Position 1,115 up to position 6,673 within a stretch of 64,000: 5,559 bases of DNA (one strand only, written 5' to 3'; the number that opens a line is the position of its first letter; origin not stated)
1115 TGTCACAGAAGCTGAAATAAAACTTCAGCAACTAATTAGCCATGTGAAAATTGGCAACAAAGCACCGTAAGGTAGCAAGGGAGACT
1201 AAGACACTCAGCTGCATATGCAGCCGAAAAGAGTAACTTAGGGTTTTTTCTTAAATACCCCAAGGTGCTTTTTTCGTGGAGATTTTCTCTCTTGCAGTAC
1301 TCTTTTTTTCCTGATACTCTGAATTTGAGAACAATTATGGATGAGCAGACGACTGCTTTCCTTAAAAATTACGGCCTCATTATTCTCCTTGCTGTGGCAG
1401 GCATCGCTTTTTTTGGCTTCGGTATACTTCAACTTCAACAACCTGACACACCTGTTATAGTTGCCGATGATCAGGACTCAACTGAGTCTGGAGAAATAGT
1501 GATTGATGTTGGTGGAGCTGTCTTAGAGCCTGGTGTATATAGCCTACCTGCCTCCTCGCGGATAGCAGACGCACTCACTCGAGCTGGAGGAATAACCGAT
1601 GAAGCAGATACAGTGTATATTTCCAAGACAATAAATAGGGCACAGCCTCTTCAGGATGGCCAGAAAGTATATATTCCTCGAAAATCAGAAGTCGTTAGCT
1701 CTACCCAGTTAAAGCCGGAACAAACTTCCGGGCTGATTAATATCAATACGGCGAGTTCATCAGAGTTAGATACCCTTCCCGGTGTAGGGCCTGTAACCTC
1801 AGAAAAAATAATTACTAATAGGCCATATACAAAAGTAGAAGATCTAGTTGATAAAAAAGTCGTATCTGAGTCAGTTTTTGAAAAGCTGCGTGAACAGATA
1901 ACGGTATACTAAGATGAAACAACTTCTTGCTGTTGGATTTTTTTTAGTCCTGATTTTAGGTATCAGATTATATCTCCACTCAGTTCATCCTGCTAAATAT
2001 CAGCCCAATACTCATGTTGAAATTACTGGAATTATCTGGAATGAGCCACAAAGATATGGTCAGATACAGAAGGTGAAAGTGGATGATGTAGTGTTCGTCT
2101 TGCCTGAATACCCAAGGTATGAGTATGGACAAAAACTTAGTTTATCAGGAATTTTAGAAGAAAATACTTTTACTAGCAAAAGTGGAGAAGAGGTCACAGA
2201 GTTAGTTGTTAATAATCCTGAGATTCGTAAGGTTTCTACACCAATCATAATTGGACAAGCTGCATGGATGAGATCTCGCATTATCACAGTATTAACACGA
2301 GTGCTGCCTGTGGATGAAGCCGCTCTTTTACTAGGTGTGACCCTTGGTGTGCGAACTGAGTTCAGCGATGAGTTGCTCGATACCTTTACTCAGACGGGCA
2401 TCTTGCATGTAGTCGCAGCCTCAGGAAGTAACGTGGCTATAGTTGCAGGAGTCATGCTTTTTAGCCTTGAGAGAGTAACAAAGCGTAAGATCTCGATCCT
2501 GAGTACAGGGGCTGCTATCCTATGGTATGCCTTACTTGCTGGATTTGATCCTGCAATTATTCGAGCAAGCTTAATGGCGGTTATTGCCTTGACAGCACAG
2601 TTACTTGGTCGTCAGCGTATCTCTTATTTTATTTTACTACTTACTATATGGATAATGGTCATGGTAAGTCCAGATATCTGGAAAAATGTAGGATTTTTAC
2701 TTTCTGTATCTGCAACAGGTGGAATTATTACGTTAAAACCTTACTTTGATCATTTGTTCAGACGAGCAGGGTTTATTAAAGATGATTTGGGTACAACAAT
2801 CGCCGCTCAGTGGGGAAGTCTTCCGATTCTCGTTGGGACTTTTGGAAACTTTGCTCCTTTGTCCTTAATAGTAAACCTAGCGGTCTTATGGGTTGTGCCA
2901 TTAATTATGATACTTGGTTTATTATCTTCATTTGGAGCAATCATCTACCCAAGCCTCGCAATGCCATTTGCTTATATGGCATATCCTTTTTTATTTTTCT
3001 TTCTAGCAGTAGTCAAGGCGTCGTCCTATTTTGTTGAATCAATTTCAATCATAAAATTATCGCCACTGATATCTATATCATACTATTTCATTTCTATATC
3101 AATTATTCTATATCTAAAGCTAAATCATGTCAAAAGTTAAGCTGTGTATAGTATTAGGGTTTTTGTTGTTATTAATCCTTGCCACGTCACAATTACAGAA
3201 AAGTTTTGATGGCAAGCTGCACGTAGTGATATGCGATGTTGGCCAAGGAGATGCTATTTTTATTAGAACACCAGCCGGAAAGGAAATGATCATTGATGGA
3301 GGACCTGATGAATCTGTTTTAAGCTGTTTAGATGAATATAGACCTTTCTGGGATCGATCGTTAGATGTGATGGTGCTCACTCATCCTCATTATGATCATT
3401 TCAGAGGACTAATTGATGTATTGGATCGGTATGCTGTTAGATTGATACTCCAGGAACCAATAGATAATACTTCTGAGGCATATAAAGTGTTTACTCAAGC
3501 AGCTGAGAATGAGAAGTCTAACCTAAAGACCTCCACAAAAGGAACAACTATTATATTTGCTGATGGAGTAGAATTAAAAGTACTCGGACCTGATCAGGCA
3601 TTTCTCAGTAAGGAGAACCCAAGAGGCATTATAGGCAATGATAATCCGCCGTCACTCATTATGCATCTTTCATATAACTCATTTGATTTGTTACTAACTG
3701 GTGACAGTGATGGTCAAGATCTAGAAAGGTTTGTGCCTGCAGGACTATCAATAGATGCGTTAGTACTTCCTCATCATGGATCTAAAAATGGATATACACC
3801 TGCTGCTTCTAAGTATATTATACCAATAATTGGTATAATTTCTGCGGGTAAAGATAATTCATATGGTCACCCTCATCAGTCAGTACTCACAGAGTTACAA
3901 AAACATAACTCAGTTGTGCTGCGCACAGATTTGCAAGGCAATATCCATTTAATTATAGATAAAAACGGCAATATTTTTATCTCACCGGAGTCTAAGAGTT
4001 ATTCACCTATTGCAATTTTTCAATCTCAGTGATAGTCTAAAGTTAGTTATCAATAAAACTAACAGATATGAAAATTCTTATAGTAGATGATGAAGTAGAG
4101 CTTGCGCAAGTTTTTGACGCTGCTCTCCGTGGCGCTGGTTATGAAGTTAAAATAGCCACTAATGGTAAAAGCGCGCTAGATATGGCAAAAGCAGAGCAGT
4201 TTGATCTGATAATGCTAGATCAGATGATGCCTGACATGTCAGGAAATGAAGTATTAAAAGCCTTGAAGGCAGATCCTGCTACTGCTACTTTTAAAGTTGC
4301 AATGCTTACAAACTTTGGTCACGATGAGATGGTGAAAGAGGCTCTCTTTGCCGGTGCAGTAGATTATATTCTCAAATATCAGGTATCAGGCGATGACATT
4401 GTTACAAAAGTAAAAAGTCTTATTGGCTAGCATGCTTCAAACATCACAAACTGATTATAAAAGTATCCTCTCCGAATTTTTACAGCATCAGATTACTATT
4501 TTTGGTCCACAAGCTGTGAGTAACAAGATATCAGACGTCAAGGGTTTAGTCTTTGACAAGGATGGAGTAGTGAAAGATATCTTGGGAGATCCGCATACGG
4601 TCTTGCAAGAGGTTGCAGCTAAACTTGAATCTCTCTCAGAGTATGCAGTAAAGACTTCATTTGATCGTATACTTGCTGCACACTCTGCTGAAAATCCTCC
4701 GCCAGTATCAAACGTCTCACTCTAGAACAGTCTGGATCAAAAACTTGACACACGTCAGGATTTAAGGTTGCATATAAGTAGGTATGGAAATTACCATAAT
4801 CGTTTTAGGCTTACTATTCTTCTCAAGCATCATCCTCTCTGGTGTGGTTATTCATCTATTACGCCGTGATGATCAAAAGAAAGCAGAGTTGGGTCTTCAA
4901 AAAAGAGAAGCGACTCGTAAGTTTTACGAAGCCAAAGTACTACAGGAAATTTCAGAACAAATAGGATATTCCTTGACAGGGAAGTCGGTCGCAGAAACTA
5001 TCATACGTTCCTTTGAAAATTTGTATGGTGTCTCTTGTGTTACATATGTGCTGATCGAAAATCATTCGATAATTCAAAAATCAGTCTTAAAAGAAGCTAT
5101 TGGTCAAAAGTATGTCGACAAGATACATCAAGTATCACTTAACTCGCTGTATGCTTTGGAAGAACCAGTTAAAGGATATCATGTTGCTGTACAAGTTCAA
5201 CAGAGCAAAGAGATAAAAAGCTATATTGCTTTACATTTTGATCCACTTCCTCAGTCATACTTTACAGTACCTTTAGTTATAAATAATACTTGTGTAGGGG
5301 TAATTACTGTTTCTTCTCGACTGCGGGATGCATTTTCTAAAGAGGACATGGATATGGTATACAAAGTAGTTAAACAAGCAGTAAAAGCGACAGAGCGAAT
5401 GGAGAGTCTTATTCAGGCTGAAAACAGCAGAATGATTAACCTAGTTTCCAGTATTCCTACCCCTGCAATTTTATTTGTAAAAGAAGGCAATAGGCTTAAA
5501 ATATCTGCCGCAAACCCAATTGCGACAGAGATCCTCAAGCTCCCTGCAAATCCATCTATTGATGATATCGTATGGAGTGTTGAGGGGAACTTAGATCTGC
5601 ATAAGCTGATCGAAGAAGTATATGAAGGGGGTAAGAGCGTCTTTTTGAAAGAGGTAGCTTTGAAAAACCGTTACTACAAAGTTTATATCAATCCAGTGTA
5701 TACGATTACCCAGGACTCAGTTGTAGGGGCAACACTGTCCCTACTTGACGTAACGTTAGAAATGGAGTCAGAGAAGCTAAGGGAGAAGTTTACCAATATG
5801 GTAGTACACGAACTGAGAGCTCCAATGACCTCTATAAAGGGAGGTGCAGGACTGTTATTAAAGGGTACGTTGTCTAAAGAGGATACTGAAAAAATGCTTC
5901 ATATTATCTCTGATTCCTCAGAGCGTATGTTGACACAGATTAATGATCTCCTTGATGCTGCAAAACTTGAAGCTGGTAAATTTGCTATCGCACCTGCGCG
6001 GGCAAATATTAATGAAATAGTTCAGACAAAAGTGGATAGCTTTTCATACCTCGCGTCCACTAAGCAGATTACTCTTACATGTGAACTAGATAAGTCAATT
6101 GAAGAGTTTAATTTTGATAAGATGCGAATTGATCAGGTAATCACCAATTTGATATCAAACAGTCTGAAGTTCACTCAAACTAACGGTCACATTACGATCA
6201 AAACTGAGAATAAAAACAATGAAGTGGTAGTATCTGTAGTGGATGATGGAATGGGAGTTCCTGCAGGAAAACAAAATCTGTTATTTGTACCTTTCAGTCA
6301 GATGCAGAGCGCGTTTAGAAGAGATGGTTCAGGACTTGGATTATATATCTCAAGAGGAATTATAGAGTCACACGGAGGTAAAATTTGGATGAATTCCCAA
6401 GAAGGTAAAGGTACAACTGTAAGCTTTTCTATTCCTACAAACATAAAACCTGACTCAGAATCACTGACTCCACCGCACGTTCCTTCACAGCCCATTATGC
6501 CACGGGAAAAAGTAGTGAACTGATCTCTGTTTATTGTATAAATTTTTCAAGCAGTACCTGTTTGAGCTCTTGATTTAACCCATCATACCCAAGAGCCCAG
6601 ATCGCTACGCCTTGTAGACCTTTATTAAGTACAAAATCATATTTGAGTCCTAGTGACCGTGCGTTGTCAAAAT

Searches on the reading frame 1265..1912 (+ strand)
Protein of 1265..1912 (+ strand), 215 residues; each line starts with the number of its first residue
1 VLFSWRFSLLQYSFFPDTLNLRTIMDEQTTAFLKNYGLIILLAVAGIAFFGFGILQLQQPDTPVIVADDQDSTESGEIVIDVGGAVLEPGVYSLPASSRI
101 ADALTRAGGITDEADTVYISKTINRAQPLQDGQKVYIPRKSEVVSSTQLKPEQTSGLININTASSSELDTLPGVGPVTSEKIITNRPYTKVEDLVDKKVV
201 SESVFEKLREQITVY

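Call 19: search_protein_families(library=pfam, proteins=[window:1265-1912:+], max_evalue=0.001)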
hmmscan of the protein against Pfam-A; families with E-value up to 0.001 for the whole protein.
window:1265-1912:+ (215 aa): 5 families
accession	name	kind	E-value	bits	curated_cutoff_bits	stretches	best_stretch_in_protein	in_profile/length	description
PF12836.13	HHH_3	-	6.7e-14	52.2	27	1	157-213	5-65/65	Helix-hairpin-helix motif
PF10531.15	SLBB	-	5.1e-09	36.3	27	1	79-116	1-40/55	SLBB domain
PF06514.17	PsbU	-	2.5e-05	24.7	24.5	1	154-213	11-73/93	Photosystem II 12 kDa extrinsic protein (PsbU)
PF00633.29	HHH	-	8.9e-05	22.6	24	1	157-183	2-28/30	Helix-hairpin-helix motif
PF22461.2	SLBB_2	-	0.00059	20.3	27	0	82-119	5-44/79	SLBB domain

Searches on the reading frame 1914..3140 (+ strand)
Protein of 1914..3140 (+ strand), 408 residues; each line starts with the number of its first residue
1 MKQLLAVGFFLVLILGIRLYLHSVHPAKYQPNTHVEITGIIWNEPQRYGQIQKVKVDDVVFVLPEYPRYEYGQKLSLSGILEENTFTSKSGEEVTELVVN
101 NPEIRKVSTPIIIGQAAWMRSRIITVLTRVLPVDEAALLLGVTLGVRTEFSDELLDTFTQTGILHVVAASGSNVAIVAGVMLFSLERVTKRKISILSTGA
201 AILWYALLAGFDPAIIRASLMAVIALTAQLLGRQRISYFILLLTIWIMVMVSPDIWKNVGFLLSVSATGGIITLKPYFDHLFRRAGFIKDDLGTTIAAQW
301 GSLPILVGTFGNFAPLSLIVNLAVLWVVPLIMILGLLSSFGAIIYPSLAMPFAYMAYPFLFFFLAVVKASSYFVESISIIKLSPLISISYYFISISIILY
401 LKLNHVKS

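Call 19: search_protein_families(library=pfam, proteins=[window:1914-3140:+], max_evalue=0.001)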
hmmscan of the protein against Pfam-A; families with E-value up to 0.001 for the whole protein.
window:1914-3140:+ (408 aa): 1 family
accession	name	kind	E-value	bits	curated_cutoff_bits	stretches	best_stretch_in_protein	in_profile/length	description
PF03772.21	Competence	-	4.7e-45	154.5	23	1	143-402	2-268/270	Competence protein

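Call 56: find_encoding_contigs(protein=window:1914-3140:+, flank=10000, max_places=2)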
Protein window:1914-3140:+ (408 aa): 2 contigs read that carry it; 2 places shown.
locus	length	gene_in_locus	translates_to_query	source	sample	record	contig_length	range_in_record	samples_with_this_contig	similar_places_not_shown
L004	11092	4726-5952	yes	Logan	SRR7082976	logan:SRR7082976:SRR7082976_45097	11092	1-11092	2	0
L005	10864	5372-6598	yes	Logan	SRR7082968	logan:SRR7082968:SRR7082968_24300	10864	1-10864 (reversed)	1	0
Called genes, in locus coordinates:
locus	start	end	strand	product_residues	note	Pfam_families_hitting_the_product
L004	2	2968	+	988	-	?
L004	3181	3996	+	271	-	-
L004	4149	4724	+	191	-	PF06514:PsbU (faint), PF10531:SLBB, PF12836:HHH_3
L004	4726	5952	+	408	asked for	PF03772:Competence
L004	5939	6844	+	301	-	PF00753:Lactamase_B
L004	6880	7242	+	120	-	PF00072:Response_reg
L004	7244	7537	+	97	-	-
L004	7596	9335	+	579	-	PF00512:HisKA, PF02518:HATPase_c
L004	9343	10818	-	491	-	PF00704:Glyco_hydro_18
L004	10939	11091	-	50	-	?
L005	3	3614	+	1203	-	?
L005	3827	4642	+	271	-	-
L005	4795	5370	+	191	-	PF06514:PsbU (faint), PF10531:SLBB, PF12836:HHH_3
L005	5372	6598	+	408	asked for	PF03772:Competence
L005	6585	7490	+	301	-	PF00753:Lactamase_B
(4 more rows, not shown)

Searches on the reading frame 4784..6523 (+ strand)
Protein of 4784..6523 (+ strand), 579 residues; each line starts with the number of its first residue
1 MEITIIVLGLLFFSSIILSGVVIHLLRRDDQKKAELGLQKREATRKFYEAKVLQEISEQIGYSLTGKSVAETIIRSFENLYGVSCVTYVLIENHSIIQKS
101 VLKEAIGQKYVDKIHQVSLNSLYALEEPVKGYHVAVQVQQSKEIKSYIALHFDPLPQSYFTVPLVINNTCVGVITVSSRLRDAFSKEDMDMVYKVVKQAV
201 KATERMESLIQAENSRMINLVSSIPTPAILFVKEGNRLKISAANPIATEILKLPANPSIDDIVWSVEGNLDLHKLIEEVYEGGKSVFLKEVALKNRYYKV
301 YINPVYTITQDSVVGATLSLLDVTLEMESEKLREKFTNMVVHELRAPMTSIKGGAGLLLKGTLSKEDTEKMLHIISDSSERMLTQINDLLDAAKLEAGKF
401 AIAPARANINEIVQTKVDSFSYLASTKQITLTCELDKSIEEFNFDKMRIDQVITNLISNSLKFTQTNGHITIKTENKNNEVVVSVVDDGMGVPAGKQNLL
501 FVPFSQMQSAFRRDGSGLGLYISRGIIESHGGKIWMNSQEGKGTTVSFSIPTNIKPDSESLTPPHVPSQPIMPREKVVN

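Call 19: search_protein_families(library=pfam, proteins=[window:4784-6523:+], max_evalue=0.001)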
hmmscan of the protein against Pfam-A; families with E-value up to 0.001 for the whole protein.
window:4784-6523:+ (579 aa): 2 families
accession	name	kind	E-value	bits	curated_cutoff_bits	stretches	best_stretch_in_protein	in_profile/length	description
PF02518.31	HATPase_c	-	3.7e-27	95.4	26.4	1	445-552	2-109/111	Histidine kinase-, DNA gyrase B-, and HSP90-like ATPase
PF00512.31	HisKA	-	1.6e-17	63.7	26.9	1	333-398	2-66/66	His Kinase A (phospho-acceptor) domain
